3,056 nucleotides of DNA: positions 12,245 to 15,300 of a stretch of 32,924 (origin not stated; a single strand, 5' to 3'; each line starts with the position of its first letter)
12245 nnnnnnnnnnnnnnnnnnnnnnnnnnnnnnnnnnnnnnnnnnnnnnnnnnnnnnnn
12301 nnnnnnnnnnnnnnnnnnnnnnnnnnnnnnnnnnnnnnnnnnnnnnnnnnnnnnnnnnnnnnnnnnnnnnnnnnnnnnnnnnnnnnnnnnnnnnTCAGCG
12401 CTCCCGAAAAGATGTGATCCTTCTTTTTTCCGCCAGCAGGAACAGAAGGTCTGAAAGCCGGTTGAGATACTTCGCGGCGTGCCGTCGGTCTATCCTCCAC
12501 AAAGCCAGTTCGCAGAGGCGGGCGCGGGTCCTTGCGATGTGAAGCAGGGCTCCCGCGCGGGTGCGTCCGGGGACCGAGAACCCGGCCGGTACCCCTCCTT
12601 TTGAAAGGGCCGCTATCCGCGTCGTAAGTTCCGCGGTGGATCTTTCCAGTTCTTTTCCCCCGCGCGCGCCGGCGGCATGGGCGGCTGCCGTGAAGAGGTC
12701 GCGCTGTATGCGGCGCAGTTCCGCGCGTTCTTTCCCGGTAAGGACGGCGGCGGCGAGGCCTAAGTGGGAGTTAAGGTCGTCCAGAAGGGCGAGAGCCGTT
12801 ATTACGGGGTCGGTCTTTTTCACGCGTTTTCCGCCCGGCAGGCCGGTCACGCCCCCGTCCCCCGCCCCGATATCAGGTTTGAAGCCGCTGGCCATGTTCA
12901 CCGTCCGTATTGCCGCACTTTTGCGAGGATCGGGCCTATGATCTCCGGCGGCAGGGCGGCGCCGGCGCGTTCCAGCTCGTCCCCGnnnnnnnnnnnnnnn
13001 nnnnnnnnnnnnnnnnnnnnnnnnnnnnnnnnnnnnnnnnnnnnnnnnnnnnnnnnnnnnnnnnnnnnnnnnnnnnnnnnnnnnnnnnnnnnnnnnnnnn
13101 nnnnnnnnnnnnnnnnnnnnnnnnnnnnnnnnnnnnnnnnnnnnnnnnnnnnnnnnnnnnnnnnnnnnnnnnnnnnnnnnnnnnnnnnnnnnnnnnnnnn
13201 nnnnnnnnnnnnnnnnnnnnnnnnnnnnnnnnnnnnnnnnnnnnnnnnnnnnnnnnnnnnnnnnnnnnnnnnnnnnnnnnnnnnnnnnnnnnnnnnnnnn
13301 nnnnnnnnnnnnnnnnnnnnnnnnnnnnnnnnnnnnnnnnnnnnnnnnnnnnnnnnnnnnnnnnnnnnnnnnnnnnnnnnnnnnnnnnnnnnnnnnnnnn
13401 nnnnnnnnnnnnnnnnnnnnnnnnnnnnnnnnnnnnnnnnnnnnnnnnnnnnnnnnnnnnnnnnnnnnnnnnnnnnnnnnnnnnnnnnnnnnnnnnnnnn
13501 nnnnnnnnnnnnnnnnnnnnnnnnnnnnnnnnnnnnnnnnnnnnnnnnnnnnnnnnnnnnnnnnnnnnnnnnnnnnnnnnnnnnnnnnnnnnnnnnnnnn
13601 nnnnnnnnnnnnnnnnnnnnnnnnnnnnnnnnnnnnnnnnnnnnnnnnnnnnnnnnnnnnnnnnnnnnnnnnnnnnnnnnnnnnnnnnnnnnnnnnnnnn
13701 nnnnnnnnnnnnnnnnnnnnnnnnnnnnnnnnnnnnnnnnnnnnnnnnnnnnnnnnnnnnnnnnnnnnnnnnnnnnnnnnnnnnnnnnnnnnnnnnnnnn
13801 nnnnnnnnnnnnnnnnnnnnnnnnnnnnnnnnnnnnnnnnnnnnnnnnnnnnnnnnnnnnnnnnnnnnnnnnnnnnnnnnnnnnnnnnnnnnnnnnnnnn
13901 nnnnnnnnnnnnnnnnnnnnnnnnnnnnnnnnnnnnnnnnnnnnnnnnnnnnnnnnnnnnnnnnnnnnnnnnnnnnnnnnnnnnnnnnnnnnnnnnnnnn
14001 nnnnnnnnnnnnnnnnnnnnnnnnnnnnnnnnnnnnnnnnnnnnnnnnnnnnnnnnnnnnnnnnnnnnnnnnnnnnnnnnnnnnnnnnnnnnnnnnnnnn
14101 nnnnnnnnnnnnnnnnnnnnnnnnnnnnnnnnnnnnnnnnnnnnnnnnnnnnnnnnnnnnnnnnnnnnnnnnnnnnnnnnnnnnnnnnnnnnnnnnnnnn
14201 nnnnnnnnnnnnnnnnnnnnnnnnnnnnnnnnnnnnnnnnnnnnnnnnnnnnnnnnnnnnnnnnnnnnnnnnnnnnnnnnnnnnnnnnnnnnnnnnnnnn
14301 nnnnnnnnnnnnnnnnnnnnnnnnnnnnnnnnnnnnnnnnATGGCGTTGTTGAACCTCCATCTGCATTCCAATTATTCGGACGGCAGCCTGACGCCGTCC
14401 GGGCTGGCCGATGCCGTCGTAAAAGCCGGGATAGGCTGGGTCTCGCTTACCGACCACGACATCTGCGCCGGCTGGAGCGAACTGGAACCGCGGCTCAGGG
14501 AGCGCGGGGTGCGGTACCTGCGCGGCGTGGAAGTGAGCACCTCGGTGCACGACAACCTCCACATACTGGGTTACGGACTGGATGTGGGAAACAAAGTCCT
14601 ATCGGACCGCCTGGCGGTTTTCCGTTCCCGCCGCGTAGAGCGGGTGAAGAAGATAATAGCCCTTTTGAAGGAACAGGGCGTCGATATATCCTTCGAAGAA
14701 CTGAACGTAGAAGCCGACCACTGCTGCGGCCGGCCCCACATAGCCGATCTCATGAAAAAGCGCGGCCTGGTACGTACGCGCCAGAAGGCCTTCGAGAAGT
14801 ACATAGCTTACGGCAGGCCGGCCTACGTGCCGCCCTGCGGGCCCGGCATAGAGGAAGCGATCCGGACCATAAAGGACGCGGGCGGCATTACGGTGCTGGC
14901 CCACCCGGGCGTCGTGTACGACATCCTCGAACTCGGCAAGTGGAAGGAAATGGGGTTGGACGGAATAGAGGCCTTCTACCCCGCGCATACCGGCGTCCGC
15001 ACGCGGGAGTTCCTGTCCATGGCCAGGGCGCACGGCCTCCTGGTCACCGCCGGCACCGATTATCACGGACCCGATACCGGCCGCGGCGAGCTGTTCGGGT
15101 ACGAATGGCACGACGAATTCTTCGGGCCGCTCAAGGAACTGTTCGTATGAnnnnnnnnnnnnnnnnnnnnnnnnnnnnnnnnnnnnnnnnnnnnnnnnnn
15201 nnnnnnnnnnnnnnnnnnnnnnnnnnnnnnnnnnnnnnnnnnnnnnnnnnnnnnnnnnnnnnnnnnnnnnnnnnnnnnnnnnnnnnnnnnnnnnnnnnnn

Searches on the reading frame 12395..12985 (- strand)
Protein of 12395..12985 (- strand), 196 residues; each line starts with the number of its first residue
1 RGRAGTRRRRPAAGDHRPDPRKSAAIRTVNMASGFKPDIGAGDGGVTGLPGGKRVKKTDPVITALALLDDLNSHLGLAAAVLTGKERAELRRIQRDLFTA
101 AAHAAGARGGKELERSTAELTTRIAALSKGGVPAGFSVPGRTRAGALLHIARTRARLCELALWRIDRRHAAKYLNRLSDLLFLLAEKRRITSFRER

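Call 16: search_protein_families(library=pfam, proteins=[window:12395-12985:-], max_evalue=0.01)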
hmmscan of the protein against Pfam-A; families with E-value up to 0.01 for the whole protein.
window:12395-12985:- (196 aa): 1 family
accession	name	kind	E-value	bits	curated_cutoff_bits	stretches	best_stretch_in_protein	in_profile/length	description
PF01923.23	Cob_adeno_trans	-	5e-33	115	24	1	41-186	5-169/171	Cobalamin adenosyltransferase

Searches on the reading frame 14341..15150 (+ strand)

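Call 16: search_protein_families(library=pfam, proteins=[window:14341-15150:+], max_evalue=0.01)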
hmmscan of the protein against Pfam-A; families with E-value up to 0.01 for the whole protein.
window:14341-15150:+ (269 aa): 2 families
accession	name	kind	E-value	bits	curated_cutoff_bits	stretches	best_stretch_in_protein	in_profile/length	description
PF02811.25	PHP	-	9.9e-08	32.9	26.4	1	6-71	2-70/164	PHP domain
PF01261.30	AP_endonuc_2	-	0.0066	16.6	31.1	0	48-131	58-137/249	Xylose isomerase-like TIM barrel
